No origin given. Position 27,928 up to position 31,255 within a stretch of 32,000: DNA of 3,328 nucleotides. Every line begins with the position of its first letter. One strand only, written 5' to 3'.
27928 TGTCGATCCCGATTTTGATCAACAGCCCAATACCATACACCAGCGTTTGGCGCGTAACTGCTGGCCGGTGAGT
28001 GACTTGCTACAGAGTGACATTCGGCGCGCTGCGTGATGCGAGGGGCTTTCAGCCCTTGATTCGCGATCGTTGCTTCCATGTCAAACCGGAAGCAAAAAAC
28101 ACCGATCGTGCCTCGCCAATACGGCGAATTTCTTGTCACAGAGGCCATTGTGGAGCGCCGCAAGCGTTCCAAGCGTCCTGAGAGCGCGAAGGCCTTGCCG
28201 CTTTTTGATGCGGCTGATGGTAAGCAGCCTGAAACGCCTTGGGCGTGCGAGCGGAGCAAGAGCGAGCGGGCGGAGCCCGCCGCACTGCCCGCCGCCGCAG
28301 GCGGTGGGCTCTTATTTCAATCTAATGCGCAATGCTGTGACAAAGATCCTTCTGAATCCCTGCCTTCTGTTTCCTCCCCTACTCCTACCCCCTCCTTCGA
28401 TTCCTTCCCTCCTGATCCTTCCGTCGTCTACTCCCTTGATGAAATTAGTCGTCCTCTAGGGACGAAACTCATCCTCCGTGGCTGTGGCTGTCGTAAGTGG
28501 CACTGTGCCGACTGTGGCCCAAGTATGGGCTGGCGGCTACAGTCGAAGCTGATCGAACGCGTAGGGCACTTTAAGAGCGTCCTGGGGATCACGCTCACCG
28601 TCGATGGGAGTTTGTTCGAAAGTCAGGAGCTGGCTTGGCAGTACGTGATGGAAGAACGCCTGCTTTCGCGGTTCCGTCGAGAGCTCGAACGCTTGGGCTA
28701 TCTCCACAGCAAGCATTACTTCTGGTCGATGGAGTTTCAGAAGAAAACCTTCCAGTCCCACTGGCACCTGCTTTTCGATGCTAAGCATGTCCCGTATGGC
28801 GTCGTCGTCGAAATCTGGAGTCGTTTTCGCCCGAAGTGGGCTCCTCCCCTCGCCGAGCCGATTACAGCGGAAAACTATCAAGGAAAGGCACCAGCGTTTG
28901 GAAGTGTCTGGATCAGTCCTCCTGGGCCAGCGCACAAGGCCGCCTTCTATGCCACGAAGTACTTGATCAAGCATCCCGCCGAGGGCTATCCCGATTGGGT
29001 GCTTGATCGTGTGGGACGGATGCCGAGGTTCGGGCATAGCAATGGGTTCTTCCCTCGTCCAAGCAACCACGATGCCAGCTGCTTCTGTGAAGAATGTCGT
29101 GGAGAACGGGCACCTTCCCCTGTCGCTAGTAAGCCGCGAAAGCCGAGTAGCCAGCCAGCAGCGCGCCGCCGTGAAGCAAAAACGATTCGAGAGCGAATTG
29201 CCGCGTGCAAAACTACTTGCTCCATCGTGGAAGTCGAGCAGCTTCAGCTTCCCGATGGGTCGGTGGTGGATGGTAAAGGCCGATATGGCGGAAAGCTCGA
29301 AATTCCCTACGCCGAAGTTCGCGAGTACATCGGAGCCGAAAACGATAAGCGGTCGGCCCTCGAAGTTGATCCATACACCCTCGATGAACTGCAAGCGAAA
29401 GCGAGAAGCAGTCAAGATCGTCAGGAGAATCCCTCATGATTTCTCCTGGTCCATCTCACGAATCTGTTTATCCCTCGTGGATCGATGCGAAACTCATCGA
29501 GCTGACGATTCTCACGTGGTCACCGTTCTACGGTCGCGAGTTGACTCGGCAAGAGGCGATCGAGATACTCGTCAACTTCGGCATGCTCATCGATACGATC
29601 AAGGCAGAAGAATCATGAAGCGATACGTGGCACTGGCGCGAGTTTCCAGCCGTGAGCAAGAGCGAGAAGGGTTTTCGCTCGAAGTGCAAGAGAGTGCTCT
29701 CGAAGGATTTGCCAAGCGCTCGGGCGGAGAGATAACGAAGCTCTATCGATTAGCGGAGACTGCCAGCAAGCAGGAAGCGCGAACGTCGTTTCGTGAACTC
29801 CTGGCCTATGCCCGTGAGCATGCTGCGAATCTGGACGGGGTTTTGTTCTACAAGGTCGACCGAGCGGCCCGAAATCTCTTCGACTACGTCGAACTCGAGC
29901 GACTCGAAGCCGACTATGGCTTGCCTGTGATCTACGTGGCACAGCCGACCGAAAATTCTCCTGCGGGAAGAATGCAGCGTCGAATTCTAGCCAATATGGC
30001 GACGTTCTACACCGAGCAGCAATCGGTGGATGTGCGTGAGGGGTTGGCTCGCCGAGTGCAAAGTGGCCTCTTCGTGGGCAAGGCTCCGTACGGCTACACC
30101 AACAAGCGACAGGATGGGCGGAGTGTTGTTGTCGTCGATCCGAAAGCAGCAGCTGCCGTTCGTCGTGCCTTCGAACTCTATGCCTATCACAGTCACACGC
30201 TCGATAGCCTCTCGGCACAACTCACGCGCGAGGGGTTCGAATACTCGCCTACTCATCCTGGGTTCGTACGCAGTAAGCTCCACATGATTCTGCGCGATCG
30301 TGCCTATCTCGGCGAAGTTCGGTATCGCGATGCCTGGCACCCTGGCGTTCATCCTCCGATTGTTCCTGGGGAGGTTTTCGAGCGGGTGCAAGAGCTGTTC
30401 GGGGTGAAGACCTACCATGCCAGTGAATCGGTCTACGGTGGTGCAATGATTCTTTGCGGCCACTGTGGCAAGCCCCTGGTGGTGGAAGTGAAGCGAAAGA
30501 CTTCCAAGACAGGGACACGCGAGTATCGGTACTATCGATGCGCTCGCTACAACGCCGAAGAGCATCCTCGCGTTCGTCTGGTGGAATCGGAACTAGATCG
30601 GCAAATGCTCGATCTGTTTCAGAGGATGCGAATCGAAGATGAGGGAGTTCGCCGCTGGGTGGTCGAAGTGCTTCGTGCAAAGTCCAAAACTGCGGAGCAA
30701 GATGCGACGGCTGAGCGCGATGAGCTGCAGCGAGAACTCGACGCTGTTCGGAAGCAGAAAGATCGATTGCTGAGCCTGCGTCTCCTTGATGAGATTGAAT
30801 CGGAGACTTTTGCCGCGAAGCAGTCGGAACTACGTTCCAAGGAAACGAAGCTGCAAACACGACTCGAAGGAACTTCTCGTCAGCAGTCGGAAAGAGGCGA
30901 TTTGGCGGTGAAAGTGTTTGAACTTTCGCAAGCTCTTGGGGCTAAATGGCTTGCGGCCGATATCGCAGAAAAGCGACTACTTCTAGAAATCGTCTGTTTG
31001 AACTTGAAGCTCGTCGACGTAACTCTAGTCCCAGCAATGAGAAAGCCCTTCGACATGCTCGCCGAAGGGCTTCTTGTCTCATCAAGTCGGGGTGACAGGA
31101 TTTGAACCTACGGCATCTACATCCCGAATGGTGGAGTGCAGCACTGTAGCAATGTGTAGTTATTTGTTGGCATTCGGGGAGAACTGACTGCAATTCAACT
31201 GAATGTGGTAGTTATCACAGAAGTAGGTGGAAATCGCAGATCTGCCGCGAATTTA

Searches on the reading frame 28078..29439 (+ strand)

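Call 7: search_protein_families(library=pfam, proteins=[window:28078-29439:+], max_evalue=0.001)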
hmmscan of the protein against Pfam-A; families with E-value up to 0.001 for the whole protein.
window:28078-29439:+ (453 aa): 1 family
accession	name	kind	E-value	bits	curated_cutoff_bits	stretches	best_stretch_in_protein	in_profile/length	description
PF23343.2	REP_ORF2-G2P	-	2.8e-07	31.2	27.8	1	171-299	4-98/99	Replication-associated protein ORF2/G2P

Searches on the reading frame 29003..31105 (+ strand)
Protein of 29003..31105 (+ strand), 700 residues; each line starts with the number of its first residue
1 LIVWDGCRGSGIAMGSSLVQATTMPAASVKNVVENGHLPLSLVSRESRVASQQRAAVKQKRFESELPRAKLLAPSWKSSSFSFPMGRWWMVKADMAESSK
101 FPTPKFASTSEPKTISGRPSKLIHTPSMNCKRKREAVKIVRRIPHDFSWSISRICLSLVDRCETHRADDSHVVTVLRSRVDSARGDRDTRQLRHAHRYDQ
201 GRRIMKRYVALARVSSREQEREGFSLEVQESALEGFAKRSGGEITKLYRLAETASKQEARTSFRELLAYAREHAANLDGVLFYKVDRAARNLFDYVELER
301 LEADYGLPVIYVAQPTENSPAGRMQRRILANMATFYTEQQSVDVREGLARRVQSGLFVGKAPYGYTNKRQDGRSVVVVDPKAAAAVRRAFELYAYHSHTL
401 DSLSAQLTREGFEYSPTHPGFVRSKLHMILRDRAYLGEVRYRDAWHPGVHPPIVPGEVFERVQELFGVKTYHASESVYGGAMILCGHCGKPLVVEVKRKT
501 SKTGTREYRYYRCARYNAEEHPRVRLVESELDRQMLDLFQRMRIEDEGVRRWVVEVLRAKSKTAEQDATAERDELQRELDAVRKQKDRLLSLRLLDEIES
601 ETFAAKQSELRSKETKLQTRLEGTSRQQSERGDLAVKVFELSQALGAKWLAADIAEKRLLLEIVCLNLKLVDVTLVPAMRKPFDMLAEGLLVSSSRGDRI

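Call 7: search_protein_families(library=pfam, proteins=[window:29003-31105:+], max_evalue=0.001)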
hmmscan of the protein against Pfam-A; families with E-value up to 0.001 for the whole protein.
window:29003-31105:+ (700 aa): 3 families
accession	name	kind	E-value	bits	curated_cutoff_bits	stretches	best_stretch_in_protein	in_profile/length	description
PF00239.26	Resolvase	-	3.1e-19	70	23.3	1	209-355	2-143/145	Resolvase, N terminal domain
PF07508.19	Recombinase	-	1.4e-10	41.8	21.1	1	380-465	1-98/102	Recombinase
PF13408.12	Zn_ribbon_recom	-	1.1e-06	29.4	25.3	1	482-531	5-49/58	Recombinase zinc beta ribbon domain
